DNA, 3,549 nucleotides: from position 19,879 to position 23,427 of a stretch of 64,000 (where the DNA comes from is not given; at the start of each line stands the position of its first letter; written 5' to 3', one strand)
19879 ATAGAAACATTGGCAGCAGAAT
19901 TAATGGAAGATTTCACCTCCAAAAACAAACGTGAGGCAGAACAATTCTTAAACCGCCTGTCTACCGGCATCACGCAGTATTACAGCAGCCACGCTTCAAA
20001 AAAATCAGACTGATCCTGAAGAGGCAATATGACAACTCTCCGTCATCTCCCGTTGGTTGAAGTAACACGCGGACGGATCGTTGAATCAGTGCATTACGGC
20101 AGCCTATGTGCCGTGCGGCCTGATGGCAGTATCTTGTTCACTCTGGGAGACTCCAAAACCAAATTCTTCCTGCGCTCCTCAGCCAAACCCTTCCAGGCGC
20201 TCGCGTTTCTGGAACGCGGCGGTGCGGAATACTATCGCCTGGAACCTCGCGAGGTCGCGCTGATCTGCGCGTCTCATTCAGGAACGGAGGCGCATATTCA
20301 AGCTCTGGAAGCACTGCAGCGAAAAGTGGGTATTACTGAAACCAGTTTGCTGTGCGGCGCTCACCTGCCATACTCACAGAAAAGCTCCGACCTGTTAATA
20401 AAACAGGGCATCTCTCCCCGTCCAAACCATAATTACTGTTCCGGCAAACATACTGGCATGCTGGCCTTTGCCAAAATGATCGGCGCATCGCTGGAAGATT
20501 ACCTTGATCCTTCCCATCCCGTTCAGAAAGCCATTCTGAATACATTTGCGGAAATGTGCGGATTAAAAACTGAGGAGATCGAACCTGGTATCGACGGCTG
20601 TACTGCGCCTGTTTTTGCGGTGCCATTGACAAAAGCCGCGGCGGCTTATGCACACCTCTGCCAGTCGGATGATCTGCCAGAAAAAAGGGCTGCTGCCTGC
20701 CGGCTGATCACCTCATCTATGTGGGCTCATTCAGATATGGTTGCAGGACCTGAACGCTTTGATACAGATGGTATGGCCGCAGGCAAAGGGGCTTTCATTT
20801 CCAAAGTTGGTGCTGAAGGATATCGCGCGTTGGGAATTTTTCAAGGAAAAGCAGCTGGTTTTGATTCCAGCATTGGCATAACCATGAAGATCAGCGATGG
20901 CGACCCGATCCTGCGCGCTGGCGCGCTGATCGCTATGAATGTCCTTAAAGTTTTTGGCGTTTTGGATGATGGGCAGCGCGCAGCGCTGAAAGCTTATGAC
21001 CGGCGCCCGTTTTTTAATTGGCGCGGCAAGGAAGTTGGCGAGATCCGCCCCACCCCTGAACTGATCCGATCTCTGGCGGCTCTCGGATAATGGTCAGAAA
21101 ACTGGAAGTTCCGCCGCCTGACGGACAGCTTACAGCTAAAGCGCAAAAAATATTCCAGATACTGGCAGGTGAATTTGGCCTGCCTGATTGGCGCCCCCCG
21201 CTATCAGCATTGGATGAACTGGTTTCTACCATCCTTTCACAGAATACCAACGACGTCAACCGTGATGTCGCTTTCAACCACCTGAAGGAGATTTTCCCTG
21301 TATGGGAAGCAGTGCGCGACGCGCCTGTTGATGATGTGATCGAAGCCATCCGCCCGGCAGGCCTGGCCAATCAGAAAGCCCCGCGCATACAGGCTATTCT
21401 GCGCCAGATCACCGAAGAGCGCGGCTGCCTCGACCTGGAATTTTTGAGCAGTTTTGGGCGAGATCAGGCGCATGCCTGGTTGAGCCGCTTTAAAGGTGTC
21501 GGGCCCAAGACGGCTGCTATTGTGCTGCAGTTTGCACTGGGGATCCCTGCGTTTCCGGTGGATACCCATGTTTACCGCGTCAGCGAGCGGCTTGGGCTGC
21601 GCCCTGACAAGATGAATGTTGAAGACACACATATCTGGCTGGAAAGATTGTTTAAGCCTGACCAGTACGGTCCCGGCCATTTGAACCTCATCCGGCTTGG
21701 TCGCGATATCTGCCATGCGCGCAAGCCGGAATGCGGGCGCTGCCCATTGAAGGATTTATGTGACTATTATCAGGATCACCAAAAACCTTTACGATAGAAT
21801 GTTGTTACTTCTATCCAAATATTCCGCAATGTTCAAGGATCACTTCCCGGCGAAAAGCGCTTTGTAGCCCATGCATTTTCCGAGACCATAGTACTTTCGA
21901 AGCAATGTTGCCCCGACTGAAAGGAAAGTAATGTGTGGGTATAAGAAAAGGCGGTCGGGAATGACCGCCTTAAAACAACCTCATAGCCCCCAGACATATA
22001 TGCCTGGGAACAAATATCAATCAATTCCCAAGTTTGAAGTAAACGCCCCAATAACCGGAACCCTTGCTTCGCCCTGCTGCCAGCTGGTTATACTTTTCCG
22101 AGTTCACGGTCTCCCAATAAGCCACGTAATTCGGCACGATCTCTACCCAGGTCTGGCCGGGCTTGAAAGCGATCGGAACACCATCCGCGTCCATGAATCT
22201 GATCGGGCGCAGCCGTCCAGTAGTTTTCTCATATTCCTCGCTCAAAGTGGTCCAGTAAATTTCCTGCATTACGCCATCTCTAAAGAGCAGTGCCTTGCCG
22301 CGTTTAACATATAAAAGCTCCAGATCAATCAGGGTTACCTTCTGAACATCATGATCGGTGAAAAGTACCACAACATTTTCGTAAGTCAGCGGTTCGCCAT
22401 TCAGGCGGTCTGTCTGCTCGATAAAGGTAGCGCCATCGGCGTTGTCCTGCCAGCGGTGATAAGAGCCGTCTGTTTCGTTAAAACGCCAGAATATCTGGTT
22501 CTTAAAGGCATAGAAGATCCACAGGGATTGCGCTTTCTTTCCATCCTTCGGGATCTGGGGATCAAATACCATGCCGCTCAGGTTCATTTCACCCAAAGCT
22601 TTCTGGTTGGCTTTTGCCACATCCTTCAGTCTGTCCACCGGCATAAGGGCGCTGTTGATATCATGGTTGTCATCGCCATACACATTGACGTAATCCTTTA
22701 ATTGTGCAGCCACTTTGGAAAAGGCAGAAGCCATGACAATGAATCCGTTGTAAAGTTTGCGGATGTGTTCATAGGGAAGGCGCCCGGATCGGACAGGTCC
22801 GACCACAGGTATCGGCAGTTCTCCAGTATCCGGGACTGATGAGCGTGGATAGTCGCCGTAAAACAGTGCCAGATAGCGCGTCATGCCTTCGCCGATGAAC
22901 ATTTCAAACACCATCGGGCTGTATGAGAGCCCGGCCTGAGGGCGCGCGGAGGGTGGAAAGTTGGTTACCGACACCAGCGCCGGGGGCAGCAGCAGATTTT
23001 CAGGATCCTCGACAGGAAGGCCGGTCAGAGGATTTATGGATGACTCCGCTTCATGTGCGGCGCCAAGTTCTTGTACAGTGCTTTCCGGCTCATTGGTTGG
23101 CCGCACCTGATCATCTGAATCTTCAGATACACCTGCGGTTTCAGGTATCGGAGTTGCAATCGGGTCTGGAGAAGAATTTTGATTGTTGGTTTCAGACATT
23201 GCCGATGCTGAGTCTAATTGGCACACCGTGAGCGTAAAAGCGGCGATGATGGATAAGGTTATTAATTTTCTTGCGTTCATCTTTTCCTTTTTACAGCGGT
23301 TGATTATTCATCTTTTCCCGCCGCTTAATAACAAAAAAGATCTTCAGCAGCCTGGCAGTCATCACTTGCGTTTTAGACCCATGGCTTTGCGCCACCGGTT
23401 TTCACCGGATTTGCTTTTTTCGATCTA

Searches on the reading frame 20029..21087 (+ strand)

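Call 44: search_protein_families(library=pfam, proteins=[window:20029-21087:+], max_evalue=0.00001)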
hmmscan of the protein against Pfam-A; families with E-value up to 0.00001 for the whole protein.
window:20029-21087:+ (353 aa): 1 family
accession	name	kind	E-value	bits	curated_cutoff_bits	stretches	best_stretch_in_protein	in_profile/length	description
PF06089.17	Asparaginase_II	-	1.4e-105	353.3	25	1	10-340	1-321/322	L-asparaginase II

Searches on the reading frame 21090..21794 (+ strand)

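Call 44: search_protein_families(library=pfam, proteins=[window:21090-21794:+], max_evalue=0.00001)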
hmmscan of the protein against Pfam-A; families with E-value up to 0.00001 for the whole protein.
window:21090-21794:+ (235 aa): 2 families
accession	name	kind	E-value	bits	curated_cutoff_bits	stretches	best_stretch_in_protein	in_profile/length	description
PF00730.31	HhH-GPD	-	6.8e-16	59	26.2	1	45-185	1-103/108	HhH-GPD superfamily base excision DNA repair protein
PF10576.14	EndIII_4Fe-2S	-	1.4e-06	28.8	20.5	1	208-224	1-17/17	Iron-sulfur binding domain of endonuclease III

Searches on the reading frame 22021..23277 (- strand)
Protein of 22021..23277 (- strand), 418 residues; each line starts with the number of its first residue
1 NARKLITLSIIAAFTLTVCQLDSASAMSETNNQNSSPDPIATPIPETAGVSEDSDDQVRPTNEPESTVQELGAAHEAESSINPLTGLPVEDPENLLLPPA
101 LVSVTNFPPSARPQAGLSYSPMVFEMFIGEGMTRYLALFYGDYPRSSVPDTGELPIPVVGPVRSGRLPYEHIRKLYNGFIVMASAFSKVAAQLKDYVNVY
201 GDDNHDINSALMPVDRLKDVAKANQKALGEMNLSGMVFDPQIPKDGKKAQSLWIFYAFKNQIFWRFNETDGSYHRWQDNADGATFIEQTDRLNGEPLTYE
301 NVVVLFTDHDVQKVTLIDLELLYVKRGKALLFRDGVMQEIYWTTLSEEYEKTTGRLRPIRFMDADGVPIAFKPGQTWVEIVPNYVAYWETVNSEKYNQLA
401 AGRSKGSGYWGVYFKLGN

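Call 44: search_protein_families(library=pfam, proteins=[window:22021-23277:-], max_evalue=0.00001)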
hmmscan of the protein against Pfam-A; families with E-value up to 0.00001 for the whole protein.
window:22021-23277:- (418 aa): 2 families
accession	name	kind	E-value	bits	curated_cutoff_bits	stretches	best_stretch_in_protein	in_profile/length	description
PF17479.7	DUF3048_C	-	5.2e-18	65.9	25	1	260-378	9-114/114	Protein of unknown function (DUF3048) C-terminal domain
PF11258.13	DUF3048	-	2.9e-13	50.7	25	1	84-197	1-103/148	Protein of unknown function (DUF3048) N-terminal domain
